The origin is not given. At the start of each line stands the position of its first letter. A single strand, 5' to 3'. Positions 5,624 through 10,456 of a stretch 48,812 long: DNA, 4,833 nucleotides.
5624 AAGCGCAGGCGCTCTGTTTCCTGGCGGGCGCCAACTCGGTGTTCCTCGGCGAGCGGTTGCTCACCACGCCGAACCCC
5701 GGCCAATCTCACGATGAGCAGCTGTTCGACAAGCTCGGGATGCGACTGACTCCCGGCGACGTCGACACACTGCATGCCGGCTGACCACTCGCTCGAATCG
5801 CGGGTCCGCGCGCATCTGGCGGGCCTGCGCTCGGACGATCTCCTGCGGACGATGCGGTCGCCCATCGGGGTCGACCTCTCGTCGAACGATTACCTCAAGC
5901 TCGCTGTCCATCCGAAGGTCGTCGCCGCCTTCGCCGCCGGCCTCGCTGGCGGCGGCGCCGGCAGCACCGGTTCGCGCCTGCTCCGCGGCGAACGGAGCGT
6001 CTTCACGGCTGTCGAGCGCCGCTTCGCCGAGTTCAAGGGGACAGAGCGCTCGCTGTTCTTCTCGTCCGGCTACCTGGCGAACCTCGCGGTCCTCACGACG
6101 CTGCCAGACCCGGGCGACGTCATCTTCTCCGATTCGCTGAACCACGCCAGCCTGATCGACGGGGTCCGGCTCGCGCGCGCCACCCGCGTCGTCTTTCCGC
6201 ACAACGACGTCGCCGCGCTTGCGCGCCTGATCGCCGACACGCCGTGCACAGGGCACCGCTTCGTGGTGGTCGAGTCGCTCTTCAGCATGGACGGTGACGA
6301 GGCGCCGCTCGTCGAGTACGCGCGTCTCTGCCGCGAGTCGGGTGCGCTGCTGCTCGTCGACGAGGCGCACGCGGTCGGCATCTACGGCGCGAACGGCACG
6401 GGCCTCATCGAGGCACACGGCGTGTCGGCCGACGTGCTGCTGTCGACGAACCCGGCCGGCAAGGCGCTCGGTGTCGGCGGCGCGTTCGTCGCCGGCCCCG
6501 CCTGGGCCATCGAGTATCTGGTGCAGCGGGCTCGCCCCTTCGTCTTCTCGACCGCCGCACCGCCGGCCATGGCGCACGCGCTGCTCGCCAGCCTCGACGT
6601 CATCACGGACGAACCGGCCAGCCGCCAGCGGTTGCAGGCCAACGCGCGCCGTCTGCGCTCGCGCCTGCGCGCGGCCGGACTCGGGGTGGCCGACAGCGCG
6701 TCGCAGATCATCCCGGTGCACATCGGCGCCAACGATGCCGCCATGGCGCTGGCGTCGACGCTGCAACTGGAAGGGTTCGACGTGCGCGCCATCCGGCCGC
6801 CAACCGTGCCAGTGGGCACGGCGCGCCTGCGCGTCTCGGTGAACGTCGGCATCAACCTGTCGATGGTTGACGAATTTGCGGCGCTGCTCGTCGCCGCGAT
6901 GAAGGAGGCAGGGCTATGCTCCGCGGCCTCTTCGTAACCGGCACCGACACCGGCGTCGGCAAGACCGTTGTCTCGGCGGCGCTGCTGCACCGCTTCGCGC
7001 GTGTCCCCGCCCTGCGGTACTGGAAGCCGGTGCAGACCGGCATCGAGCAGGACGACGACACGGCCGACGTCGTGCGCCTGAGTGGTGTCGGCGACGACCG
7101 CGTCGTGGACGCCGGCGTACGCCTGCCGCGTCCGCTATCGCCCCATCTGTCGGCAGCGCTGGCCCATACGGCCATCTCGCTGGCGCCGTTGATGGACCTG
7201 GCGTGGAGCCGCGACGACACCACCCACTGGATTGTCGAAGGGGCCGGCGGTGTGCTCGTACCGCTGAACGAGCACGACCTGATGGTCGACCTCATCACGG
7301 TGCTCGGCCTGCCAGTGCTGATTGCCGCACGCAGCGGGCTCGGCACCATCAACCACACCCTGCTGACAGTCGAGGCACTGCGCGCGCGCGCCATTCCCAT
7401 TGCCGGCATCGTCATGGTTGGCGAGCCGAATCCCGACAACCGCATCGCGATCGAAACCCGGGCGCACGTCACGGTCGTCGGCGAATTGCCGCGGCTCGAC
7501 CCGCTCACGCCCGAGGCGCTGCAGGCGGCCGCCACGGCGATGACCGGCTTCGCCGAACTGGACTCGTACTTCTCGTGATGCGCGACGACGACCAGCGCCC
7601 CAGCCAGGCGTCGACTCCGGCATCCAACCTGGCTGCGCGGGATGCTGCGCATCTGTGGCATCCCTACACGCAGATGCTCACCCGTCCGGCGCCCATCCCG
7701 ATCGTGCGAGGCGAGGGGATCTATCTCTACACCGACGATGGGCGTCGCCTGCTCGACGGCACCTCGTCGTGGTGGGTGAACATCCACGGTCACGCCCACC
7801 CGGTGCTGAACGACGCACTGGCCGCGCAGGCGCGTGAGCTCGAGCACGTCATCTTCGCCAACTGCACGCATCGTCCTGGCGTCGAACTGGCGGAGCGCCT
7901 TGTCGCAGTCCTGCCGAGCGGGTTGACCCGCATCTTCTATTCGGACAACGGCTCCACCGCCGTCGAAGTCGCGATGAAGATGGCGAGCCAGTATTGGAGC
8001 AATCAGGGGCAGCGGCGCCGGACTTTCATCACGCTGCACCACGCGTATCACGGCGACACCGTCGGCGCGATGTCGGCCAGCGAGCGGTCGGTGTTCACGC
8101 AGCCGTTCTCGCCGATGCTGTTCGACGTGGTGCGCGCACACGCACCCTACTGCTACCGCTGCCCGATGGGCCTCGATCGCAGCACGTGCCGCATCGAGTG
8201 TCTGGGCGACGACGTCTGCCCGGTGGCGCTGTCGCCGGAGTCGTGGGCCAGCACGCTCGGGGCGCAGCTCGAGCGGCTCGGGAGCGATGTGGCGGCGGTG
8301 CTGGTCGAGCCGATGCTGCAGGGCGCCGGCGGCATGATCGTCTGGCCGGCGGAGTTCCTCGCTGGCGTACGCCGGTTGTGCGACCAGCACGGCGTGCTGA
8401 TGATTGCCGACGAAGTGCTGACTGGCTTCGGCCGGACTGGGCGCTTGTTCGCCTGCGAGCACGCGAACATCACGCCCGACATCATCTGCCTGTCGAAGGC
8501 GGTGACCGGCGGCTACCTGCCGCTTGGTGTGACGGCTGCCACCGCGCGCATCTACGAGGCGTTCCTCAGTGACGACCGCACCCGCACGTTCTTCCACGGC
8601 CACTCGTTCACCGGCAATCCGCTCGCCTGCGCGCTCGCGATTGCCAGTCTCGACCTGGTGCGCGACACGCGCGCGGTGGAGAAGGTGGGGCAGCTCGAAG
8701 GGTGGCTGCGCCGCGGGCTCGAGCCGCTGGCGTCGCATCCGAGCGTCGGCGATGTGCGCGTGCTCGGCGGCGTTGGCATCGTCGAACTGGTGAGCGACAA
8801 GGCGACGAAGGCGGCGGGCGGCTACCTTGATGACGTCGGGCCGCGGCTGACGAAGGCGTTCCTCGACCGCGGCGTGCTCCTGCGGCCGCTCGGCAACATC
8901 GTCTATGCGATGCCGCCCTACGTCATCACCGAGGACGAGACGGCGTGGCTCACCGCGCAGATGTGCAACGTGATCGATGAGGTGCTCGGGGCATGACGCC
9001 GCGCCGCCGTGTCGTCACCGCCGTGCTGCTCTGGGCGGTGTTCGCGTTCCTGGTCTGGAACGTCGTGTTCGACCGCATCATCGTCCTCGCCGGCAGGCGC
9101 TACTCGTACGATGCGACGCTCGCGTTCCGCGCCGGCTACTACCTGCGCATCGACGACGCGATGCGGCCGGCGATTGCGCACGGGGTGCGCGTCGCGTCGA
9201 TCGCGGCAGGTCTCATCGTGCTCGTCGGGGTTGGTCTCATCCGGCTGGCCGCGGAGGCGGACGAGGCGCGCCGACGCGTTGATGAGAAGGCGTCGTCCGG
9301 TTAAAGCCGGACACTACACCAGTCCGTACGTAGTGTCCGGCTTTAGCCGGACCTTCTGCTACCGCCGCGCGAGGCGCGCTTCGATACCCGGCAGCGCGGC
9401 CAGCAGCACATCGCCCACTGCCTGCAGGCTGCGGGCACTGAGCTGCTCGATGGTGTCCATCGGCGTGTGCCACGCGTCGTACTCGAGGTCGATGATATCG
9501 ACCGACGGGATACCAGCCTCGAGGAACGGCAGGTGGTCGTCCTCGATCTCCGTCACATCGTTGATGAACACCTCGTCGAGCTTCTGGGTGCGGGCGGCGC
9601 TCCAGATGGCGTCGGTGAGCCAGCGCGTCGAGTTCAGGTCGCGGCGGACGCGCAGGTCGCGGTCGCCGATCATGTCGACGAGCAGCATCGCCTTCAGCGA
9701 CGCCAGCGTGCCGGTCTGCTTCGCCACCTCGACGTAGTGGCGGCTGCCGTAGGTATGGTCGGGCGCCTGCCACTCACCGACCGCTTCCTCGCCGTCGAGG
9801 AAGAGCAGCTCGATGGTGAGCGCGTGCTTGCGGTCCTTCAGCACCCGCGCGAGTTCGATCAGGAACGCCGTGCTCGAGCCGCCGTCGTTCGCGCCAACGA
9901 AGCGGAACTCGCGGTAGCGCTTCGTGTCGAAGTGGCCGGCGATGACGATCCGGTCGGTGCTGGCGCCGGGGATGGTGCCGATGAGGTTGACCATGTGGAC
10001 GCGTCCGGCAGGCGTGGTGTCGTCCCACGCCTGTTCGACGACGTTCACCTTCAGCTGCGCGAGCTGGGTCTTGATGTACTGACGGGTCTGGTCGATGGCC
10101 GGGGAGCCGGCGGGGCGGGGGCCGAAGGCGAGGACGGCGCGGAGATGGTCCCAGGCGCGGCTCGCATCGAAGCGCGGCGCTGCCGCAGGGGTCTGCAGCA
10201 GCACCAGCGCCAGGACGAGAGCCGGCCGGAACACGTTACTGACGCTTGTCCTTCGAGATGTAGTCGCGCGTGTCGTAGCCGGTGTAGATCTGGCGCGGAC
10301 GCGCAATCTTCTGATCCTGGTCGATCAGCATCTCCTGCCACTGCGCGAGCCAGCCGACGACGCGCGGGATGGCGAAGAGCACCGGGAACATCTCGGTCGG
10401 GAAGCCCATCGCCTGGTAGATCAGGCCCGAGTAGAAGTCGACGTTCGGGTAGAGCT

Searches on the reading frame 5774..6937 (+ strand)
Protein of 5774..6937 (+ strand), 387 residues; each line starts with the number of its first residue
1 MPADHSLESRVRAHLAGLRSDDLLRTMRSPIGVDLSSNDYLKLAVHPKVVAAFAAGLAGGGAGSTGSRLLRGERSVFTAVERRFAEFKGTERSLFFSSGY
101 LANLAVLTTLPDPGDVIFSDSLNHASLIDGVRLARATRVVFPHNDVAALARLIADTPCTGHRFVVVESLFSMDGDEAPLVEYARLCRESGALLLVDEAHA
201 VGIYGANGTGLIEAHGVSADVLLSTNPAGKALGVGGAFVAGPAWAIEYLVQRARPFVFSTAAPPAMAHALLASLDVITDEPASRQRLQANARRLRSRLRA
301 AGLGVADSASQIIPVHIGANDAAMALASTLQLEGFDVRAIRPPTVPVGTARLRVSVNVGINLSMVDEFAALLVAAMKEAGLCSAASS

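Call 35: search_protein_families(library=pfam, proteins=[window:5774-6937:+], max_evalue=0.0001)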
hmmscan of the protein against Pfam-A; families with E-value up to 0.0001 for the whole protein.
window:5774-6937:+ (387 aa): 1 family
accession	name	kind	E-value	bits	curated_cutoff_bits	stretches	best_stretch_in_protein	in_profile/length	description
PF00155.27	Aminotran_1_2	-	9.9e-57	193.2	19.7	1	32-369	3-358/361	Aminotransferase class I and II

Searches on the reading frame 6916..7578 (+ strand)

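Call 35: search_protein_families(library=pfam, proteins=[window:6916-7578:+], max_evalue=0.0001)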
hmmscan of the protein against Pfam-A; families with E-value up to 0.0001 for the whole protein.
window:6916-7578:+ (220 aa): 1 family
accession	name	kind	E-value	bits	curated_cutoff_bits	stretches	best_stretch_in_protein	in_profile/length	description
PF13500.12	AAA_26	-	8e-58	196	27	1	3-200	1-197/198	AAA domain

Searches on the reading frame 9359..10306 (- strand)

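Call 35: search_protein_families(library=pfam, proteins=[window:9359-10306:-], max_evalue=0.0001)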
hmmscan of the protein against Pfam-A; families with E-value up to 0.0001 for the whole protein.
window:9359-10306:- (315 aa): 1 family
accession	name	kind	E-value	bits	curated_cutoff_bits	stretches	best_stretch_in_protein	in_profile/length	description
PF04389.22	Peptidase_M28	-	1.6e-35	123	21.3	1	107-304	1-192/193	Peptidase family M28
